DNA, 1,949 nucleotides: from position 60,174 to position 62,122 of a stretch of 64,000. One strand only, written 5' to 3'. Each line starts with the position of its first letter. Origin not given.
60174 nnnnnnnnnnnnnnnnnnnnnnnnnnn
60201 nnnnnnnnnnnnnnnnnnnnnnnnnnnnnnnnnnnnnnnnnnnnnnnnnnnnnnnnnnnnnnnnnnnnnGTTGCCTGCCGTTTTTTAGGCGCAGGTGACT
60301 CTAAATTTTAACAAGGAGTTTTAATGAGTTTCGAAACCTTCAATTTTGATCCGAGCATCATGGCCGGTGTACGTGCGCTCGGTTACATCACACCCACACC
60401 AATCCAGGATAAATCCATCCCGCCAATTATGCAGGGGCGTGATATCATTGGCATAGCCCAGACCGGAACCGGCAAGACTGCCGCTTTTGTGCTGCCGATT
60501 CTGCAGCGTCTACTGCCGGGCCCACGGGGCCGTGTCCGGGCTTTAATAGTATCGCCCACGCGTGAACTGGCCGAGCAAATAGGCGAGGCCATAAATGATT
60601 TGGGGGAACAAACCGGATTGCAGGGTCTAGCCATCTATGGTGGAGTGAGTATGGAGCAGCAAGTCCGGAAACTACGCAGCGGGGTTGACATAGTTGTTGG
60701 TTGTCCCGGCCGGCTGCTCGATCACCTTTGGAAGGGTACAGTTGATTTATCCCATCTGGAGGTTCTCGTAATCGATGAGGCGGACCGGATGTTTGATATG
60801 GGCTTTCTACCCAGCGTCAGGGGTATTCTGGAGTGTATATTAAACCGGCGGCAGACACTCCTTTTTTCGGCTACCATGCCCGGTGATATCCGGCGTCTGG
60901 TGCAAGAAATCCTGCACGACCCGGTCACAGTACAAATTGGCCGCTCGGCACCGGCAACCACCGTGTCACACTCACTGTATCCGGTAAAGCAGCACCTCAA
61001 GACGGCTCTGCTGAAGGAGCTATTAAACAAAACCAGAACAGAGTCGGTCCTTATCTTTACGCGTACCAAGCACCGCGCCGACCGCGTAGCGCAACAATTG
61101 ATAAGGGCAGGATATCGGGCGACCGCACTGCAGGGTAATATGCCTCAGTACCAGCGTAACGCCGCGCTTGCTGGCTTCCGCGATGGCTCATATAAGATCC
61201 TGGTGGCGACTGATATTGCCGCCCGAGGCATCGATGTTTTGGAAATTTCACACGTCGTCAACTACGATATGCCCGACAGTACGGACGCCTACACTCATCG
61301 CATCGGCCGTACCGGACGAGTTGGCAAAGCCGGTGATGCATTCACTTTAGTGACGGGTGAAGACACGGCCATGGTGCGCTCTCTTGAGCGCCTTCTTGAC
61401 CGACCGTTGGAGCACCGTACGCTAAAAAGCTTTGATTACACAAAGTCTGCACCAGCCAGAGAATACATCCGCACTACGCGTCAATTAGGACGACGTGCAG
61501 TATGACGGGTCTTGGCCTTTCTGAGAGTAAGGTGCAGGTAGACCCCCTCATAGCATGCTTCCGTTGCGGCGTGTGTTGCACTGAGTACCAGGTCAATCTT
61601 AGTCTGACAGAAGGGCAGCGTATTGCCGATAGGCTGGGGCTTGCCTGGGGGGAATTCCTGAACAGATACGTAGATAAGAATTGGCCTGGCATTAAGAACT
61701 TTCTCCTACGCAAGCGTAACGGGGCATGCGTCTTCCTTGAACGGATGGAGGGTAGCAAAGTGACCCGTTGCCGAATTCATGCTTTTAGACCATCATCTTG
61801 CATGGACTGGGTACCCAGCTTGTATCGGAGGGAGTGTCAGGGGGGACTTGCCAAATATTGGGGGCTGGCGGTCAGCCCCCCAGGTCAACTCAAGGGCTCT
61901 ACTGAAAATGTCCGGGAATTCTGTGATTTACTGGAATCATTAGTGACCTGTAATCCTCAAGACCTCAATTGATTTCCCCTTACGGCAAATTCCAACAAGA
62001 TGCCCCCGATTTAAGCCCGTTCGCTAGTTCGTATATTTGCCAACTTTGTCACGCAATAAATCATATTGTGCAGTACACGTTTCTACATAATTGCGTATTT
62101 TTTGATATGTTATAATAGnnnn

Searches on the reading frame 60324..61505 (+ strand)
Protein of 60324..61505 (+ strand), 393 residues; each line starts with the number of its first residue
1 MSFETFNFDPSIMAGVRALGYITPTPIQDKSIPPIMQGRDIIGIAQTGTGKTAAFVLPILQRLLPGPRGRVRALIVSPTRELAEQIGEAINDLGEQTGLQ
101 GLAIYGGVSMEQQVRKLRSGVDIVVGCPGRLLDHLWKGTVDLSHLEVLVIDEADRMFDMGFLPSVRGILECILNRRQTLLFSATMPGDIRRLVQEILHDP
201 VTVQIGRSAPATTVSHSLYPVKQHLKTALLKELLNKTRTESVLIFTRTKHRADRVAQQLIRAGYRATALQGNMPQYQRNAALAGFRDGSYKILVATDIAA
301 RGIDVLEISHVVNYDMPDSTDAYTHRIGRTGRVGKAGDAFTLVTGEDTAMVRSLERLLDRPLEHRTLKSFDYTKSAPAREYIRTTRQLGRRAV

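Call 7: search_protein_families(library=pfam, proteins=[window:60324-61505:+], max_evalue=0.01)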
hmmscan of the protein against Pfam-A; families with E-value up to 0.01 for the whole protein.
window:60324-61505:+ (393 aa): 5 families
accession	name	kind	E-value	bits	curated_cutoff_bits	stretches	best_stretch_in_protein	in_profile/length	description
PF00270.35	DEAD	-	2e-51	174.5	26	1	25-190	1-165/167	DEAD/DEAH box helicase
PF00271.37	Helicase_C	-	4.3e-34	117.5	23.5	1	226-334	2-110/110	Helicase conserved C-terminal domain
PF04851.21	ResIII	-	9.6e-08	32.5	22.5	1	42-185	27-162/164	Type III restriction enzyme, res subunit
PF07652.20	Flavi_DEAD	-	0.0013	19.2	21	1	47-188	13-139/148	Flavivirus DEAD domain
PF13401.12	AAA_22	-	0.0064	17.2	27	0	44-173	11-111/130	AAA domain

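Call 29: search_protein_families(library=ncbifam, proteins=[window:60324-61505:+], max_evalue=0.01)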
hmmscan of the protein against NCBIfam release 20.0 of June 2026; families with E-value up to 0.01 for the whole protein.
window:60324-61505:+ (393 aa): 45 families (the best 25 are shown)
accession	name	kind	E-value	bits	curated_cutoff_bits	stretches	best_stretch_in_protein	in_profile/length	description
NF053631.1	RNA_helic_CshA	equivalog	4.3e-120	401.5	646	1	3-374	1-372/434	degradosome RNA helicase CshA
NF007882.0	PRK10590.1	equivalog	1.7e-117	393.2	743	1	1-387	1-392/456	ATP-dependent RNA helicase RhlE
NF008744.0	PRK11776.1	equivalog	2.4e-115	385.7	524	1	2-385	5-388/460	ATP-dependent RNA helicase DbpA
NF053710.1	RNA_heli_RhlE2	exception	8e-115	384.6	925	1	1-387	1-397/635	RNA helicase RhlE2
NF008394.0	PRK11192.1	equivalog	1.1e-111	373.8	507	1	1-381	3-389/441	ATP-dependent RNA helicase SrmB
NF053711.1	RNA_heli_RhlE1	exception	2.8e-110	369.1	750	1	1-375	1-380/434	RNA helicase RhlE1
NF008642.0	PRK11634.1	equivalog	1.2e-100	337.8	989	1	2-359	7-365/628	DEAD/DEAH family ATP-dependent RNA helicase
NF053636.1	DDHlcsCsdAPsy1082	equivalog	2.9e-99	332.9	890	1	2-381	4-385/512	DEAD/DEAH box helicase CsdA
NF002340.1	PRK01297.1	equivalog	7e-96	321.2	564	1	2-360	2-370/372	ATP-dependent RNA helicase RhlB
NF003419.0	PRK04837.1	equivalog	2.5e-87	293.4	588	1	3-358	11-375/424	ATP-dependent RNA helicase RhlB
NF003390.0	PRK04537.1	equivalog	4.6e-83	280.2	732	1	2-344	10-362/572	ATP-dependent RNA helicase RhlB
TIGR01389.1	recQ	equivalog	8.5e-26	90.5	640.2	1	18-353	8-338/591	DNA helicase RecQ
NF010337.0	PRK13766.1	equivalog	9.5e-22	76.9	610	2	194-345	325-479/781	Hef nuclease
TIGR04121.1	DEXH_lig_assoc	equivalog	7.3e-19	67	850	1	23-336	13-350/804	ligase-associated DNA damage response DEXH box helicase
NF041063.1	DpdF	equivalog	1.8e-16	59.9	550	1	47-355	167-494/813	protein DpdF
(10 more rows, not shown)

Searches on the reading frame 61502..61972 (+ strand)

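Call 7: search_protein_families(library=pfam, proteins=[window:61502-61972:+], max_evalue=0.01)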
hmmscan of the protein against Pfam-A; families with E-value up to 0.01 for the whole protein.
window:61502-61972:+ (156 aa): 1 family
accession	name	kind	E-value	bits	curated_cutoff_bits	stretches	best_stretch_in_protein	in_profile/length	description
PF03692.20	CxxCxxCC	-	1.3e-09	39.1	23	1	18-101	1-67/85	Putative zinc- or iron-chelating domain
